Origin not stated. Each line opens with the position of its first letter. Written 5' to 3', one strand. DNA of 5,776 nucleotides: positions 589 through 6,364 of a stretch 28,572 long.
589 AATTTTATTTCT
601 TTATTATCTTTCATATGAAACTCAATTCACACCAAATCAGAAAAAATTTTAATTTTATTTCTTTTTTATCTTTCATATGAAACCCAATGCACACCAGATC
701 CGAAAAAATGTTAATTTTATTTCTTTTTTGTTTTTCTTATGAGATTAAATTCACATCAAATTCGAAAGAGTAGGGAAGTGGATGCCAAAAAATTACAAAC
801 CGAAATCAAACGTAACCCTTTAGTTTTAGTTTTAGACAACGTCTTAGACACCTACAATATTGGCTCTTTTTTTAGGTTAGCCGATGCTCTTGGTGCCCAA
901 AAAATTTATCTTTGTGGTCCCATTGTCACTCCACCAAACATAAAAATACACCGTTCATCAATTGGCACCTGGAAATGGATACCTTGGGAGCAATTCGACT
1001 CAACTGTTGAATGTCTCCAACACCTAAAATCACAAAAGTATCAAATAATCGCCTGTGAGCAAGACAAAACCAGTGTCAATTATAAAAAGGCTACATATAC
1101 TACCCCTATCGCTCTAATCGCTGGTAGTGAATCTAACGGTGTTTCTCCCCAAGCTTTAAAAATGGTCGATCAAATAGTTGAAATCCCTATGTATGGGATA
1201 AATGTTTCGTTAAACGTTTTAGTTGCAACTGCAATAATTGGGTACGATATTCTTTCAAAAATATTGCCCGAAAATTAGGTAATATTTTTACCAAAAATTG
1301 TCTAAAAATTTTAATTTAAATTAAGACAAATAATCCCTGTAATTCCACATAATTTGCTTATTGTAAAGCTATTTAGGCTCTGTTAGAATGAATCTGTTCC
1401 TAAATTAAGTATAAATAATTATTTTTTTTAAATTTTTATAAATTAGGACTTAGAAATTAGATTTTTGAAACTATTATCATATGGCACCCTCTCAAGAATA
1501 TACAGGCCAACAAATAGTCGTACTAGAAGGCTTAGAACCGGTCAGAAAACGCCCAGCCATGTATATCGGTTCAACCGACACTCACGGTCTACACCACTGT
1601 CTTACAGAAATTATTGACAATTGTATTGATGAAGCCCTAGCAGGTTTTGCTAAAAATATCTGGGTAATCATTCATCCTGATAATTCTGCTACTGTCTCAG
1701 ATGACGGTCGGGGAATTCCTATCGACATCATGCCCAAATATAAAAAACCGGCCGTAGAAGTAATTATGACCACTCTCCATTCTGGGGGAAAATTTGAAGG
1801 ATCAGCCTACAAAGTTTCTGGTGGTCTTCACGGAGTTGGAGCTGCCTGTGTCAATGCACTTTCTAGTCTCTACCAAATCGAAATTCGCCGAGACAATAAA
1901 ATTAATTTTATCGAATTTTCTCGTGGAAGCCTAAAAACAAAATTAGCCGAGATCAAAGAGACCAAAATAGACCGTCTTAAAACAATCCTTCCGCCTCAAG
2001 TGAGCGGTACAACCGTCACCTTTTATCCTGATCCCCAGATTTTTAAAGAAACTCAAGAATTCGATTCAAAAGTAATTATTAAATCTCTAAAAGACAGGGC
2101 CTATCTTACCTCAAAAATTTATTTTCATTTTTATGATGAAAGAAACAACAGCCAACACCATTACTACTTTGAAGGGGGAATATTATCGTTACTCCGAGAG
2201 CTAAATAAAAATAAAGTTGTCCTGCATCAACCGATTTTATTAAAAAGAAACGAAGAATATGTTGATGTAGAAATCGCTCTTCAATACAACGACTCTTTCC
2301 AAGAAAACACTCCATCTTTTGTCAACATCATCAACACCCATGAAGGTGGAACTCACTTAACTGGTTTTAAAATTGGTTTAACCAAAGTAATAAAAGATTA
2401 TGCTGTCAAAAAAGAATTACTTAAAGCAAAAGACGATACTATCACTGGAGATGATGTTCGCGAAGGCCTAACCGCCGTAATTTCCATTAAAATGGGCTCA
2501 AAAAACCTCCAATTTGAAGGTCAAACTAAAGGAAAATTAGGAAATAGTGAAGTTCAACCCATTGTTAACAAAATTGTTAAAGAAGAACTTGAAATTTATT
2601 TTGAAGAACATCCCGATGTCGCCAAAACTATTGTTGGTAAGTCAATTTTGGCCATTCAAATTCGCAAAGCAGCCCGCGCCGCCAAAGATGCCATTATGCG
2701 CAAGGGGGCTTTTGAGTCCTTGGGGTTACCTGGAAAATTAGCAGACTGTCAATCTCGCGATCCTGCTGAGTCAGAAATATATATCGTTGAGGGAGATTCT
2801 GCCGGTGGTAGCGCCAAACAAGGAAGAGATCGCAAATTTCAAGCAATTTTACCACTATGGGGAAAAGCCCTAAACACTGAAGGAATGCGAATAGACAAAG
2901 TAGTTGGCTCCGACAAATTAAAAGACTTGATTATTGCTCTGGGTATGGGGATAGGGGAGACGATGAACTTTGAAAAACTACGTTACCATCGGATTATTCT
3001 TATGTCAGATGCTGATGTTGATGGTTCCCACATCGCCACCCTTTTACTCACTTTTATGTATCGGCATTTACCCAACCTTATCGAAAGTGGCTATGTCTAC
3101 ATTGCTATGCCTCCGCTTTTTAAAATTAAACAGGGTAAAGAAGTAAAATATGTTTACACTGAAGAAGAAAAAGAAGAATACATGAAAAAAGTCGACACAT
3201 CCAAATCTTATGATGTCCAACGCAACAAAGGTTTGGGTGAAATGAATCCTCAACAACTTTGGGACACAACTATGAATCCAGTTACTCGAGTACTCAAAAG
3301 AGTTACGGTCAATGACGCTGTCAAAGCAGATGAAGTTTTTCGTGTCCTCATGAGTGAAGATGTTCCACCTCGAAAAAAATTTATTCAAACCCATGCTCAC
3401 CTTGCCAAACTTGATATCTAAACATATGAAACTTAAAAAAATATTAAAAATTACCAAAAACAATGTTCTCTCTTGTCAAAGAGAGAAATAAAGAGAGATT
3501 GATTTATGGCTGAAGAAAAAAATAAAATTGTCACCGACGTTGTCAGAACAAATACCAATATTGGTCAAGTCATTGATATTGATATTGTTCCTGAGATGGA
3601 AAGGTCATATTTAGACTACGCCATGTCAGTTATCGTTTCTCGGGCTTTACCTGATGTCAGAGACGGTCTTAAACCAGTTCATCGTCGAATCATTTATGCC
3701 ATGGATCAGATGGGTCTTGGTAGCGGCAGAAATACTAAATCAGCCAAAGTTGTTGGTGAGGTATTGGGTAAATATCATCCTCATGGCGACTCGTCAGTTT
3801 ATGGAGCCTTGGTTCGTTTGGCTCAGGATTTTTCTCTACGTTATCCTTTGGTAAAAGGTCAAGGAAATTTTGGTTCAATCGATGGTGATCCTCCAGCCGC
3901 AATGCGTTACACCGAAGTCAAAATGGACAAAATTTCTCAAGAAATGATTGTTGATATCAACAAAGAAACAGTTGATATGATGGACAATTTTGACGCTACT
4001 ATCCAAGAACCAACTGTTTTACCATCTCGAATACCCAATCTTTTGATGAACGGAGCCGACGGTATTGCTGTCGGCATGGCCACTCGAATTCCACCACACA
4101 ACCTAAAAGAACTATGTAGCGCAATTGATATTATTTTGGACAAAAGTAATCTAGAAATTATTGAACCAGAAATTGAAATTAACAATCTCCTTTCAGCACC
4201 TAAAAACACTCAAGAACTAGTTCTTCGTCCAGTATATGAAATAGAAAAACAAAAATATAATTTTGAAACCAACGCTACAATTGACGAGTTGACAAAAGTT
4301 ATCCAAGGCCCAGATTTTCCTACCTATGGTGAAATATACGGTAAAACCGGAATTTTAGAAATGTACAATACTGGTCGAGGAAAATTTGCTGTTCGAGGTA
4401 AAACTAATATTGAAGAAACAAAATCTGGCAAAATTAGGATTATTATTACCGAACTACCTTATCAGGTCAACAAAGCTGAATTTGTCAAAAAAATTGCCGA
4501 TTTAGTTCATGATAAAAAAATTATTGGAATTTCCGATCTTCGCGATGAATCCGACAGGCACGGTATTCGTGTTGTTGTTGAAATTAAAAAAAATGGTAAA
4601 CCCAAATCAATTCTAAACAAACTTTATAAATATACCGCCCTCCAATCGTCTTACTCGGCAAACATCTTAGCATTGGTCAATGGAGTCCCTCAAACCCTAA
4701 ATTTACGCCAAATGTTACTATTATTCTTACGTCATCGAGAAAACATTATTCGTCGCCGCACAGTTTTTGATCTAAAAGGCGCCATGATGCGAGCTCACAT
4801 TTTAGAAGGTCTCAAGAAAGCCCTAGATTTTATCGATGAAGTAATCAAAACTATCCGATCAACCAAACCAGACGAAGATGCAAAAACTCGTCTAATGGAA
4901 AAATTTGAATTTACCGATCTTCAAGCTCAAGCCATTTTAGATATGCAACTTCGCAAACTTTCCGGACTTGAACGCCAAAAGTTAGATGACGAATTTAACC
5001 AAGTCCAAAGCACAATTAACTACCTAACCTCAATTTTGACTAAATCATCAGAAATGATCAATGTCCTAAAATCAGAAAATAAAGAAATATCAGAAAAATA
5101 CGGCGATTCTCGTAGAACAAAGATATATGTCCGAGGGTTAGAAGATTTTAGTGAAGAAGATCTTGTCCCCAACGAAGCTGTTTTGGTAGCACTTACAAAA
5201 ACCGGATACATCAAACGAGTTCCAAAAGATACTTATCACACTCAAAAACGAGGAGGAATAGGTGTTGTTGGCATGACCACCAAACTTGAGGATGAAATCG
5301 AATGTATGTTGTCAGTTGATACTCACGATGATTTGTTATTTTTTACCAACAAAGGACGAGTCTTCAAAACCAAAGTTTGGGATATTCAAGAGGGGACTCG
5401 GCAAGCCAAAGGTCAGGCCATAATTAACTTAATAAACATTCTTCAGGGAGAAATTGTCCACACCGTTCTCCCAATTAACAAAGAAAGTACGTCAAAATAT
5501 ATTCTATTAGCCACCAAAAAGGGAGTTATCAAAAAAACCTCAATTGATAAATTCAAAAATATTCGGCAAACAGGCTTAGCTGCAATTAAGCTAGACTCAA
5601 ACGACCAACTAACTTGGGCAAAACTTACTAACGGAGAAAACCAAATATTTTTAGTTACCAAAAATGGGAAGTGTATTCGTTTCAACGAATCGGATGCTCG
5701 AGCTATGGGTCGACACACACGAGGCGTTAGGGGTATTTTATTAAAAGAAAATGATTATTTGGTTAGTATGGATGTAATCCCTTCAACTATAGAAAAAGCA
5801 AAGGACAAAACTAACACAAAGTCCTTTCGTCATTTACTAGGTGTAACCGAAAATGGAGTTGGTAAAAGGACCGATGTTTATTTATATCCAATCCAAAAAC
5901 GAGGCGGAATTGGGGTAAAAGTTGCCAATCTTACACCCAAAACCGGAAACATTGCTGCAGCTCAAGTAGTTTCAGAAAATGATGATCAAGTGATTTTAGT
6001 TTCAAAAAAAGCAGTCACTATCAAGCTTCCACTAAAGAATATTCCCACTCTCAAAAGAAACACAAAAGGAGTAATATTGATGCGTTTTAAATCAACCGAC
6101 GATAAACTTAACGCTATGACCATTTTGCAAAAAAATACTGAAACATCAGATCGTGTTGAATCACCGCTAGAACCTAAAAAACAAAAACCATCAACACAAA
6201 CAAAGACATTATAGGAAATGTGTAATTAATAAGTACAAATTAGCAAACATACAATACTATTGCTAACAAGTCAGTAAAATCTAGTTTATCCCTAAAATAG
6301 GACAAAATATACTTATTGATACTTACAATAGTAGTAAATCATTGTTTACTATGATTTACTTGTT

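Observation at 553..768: Chain of translationally coupled 21-aa mini-ORFs made from tandem copies of the methyltransferase 5' end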

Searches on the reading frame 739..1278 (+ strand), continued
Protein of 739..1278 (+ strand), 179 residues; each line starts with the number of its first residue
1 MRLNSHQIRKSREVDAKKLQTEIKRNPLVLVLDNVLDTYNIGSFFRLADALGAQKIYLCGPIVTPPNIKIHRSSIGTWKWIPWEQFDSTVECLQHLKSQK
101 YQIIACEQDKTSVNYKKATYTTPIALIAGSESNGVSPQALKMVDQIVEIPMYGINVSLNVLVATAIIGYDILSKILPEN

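Call 33: find_encoding_contigs(protein=P0004, flank=1000, max_places=4)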
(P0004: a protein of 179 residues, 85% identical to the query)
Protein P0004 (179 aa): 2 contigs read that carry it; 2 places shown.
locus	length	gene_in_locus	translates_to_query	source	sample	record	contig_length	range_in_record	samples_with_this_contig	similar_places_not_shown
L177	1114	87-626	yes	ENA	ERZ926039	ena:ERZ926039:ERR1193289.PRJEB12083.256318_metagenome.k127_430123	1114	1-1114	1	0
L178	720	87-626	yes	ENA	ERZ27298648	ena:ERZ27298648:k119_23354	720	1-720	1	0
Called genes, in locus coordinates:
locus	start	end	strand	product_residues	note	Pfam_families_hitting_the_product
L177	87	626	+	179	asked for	PF00588:SpoU_methylase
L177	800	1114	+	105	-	?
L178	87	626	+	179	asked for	PF00588:SpoU_methylase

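Call 34: find_encoding_contigs(protein=P0007, flank=1000, max_places=4)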
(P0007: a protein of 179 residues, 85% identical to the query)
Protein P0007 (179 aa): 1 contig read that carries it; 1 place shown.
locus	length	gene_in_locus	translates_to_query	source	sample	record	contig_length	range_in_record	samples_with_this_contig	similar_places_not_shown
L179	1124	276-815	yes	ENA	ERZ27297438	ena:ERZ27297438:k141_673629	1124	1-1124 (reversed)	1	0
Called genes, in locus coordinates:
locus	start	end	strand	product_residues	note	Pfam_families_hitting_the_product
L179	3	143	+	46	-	?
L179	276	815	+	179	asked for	PF00588:SpoU_methylase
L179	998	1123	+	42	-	?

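Call 53: list_cluster_members(proteins=[P0003, P0001])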
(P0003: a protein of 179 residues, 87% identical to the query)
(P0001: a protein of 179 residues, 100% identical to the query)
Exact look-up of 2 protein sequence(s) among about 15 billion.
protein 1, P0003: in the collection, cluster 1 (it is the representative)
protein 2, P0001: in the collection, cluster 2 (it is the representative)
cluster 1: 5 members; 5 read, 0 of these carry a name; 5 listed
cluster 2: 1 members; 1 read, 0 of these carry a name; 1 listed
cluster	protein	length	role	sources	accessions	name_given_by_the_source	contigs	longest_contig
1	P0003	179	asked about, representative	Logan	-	-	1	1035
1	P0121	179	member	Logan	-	-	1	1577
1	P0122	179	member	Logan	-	-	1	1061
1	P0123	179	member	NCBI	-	-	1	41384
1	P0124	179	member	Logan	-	-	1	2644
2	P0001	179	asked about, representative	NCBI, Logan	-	-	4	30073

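Call 54: find_encoding_contigs(protein=P0124, flank=1200, max_places=3)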
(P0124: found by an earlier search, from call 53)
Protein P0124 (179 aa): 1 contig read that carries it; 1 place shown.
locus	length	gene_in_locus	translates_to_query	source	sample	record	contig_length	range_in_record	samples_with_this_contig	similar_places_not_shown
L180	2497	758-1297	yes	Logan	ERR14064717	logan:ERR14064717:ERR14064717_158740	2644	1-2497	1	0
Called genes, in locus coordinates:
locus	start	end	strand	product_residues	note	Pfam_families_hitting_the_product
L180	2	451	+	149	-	?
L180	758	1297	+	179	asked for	PF00588:SpoU_methylase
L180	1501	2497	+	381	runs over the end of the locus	?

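Call 55: find_encoding_contigs(protein=P0121, flank=1200, max_places=3)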
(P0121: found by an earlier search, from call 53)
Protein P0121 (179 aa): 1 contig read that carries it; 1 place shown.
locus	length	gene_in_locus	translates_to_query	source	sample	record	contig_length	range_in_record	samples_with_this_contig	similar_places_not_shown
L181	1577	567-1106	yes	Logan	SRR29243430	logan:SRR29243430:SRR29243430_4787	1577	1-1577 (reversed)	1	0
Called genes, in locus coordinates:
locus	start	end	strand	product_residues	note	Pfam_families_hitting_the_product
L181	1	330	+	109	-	?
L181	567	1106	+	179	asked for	PF00588:SpoU_methylase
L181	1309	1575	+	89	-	?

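Call 59: search_protein_families(library=ncbifam, proteins=[window:739-1278:+], max_evalue=0.01)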
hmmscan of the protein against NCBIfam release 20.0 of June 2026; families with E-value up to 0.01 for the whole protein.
window:739-1278:+ (179 aa): 11 families
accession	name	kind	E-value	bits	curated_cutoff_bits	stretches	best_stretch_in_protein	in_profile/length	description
TIGR00186.1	rRNA_methyl_3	equivalog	5.5e-30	104.6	160.15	1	16-173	83-238/240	23S rRNA (guanosine(2251)-2'-O)-methyltransferase RlmB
NF008295.0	PRK11081.1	equivalog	4.6e-27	95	227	1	25-170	17-160/230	tRNA (guanosine(18)-2'-O)-methyltransferase TrmH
NF008386.0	PRK11181.1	equivalog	4.4e-19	68.7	366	1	9-172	78-239/244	23S rRNA (guanosine(2251)-2'-O)-methyltransferase RlmB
NF008117.0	PRK10864.1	equivalog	1.8e-10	40.6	267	1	8-167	177-334/344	tRNA/rRNA methyltransferase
NF000477.1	NshR_TsnR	equivalog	2.1e-09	37.2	425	1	19-167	108-256/266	NshR/TsnR family 23S rRNA methyltransferase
TIGR00185.1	tRNA_yibK_trmL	equivalog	4.3e-07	29.9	190.6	1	40-171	14-144/154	tRNA (uridine(34)/cytosine(34)/5-carboxymethylaminomethyluridine(34)-2'-O)-methyltransferase TrmL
NF011694.0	PRK15114.1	equivalog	4.3e-06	26.4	280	1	116-172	101-157/246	tRNA (cytosine(32)/uridine(32)-2'-O)-methyltransferase TrmJ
NF000035.1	nosihep_NshR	exception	1.4e-05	24.7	500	1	23-167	112-256/274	NshR family nosiheptide/thiostrepton resistance 23S rRNA methyltransferase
TIGR00050.1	rRNA_methyl_1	subfamily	2.2e-05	24.5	167.15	1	119-174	101-156/233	TrmJ/YjtD family RNA methyltransferase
NF007752.0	PRK10433.1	equivalog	5e-05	22.9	212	1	100-171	84-155/228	tRNA/rRNA methyltransferase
NF041077.1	tRNAmeth_TrmJ_Sulfolob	equivalog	0.0013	18.5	350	1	116-173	96-153/229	tRNA (cytidine-2'-O-)-methyltransferase TrmJ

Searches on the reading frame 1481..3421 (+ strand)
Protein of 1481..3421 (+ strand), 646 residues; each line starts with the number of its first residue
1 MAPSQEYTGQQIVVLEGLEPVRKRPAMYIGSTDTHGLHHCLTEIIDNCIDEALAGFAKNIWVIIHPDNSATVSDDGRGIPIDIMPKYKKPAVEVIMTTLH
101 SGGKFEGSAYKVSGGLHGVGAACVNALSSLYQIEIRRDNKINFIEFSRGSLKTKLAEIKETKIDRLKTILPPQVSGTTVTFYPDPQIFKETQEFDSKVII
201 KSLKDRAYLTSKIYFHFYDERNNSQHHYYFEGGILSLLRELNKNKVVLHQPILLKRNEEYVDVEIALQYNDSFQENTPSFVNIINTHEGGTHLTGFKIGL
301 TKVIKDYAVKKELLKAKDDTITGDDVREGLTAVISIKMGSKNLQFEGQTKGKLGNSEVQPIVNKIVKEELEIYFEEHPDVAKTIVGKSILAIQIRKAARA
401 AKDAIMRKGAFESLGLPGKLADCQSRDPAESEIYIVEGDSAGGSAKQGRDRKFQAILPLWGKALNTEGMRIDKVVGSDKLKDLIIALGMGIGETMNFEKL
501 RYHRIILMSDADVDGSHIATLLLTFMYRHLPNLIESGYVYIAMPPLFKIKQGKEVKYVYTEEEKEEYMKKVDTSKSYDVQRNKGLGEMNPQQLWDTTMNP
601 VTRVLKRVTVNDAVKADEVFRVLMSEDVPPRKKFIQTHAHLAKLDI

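Call 7: search_protein_families(library=pfam, proteins=[window:1481-3421:+])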
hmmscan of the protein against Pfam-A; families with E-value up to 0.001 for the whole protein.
window:1481-3421:+ (646 aa): 4 families
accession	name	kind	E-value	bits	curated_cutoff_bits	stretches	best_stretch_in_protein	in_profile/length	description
PF00204.31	DNA_gyraseB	-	5.1e-55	186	27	1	233-403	1-172/173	DNA gyrase B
PF00986.26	DNA_gyraseB_C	-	9e-27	93.5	29.8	1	575-636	2-63/63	DNA gyrase B subunit, carboxyl terminus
PF01751.28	Toprim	-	7.3e-18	65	23.1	1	432-542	1-94/96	Toprim domain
PF02518.31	HATPase_c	-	6.7e-15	55.9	26.4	1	33-183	2-107/111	Histidine kinase-, DNA gyrase B-, and HSP90-like ATPase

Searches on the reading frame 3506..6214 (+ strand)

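Call 7: search_protein_families(library=pfam, proteins=[window:3506-6214:+])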
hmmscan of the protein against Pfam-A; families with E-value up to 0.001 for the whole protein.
window:3506-6214:+ (902 aa): 2 families
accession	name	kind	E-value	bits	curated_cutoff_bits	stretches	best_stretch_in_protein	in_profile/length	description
PF00521.26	DNA_topoisoIV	-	1.7e-150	502.1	31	2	46-220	1-176/432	DNA gyrase/topoisomerase IV, subunit A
PF03989.18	DNA_gyraseA_C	-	1.5e-63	210.4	27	6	713-758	2-47/48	DNA gyrase C-terminal domain, beta-propeller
